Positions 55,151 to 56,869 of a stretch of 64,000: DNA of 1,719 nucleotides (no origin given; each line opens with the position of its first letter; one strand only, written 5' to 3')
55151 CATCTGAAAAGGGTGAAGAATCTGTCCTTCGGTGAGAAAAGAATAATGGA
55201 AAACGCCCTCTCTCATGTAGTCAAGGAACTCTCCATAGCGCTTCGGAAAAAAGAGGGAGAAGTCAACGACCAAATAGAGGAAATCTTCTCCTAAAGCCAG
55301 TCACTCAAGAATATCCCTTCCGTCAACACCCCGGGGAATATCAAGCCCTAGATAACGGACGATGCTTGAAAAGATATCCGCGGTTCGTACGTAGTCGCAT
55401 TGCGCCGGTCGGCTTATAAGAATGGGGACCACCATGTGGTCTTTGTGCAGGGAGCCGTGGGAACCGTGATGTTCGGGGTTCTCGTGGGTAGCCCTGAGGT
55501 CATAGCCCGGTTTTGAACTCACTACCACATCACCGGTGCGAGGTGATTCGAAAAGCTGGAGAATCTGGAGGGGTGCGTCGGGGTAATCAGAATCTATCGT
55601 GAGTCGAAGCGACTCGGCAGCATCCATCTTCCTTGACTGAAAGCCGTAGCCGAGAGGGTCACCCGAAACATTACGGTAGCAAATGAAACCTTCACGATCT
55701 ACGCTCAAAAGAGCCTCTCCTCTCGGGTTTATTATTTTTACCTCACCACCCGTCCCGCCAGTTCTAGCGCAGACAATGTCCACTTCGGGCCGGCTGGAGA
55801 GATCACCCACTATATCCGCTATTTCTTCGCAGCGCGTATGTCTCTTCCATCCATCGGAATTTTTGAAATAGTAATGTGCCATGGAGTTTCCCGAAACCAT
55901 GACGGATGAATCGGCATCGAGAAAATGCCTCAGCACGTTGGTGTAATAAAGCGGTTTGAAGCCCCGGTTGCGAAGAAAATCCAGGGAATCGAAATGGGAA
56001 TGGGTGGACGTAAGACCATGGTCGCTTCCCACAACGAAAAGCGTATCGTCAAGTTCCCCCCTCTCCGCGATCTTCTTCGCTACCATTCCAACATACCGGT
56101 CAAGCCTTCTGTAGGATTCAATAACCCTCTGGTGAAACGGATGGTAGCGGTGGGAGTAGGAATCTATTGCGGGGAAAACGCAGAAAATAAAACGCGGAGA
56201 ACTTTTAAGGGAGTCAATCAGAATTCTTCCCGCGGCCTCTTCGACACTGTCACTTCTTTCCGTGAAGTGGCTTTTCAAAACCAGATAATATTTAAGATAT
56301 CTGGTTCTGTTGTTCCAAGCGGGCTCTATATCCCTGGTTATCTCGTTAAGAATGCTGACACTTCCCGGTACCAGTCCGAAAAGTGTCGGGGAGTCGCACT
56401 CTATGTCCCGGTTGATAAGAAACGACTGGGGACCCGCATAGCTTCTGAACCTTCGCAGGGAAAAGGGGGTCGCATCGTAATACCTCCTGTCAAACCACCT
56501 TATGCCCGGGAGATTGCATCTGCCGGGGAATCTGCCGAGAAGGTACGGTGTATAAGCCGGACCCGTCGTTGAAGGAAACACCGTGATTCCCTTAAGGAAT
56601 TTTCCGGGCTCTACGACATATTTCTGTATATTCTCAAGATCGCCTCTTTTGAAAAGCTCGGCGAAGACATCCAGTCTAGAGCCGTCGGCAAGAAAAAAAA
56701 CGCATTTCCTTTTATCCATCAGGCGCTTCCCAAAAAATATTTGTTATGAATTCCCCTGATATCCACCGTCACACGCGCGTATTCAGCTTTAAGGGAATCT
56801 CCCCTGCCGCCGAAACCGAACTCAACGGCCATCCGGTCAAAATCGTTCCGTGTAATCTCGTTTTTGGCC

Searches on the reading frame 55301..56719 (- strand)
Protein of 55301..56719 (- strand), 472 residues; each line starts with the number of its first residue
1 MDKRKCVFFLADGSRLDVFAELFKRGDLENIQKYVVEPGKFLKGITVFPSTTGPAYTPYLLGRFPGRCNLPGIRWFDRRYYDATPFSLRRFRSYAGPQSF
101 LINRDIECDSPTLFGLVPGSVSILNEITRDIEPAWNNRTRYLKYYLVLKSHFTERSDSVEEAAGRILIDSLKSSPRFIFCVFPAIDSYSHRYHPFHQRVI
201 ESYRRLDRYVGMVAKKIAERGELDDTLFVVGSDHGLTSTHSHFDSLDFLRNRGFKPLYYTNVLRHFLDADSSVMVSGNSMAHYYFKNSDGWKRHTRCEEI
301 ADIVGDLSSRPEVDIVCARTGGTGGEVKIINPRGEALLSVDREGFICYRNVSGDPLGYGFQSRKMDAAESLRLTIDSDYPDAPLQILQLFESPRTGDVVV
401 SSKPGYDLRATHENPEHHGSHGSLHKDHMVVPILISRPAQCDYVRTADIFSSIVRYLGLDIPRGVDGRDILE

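Call 18: find_encoding_contigs(protein=window:55301-56719:-, flank=10000, max_places=10)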
Protein window:55301-56719:- (472 aa): 4 contigs read that carry it; 4 places shown.
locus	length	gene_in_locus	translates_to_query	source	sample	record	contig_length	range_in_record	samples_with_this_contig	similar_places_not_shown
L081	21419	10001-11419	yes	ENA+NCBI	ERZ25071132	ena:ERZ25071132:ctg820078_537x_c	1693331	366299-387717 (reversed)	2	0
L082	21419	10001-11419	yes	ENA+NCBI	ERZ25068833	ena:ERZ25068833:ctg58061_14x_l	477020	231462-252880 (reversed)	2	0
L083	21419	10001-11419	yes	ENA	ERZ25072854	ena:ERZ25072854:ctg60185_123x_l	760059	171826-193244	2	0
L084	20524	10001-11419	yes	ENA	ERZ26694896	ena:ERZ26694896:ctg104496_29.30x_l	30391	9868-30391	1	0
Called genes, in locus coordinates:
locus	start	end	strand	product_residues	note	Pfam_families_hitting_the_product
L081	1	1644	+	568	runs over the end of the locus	PF02776:TPP_enzyme_N, PF00205:TPP_enzyme_M, PF02775:TPP_enzyme_C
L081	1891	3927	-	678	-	-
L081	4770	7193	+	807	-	PF17764:PriA_3primeBD, PF00270:DEAD, PF04851:ResIII, PF18319:Zn_ribbon_PriA, PF00271:Helicase_C (weak), PF18074:PriA_C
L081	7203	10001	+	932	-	PF03710:GlnE, PF08335:GlnD_UR_UTase, PF03710:GlnE, PF08335:GlnD_UR_UTase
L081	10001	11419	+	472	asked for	PF01663:Phosphodiest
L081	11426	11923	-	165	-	PF02559:CarD_TRCF_RID, PF21095:CarD_C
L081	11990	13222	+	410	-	PF01266:DAO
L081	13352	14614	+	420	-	PF01512:Complex1_51K, PF10531:SLBB, PF22461:SLBB_2, PF10589:NADH_4Fe-4S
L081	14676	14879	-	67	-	-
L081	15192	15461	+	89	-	-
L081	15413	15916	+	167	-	-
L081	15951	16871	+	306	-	-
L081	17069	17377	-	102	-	-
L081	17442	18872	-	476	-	PF02934:GatB_N, PF02637:GatB_Yqey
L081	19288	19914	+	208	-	PF17194:AbiEi_3_N, PF11459:AbiEi_3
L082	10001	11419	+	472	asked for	PF01663:Phosphodiest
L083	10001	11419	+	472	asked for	PF01663:Phosphodiest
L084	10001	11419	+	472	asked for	PF01663:Phosphodiest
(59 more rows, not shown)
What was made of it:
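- Tried and rejected: The GlnE miss is a start-codon difference: 932 aa is called elsewhere (call 18).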
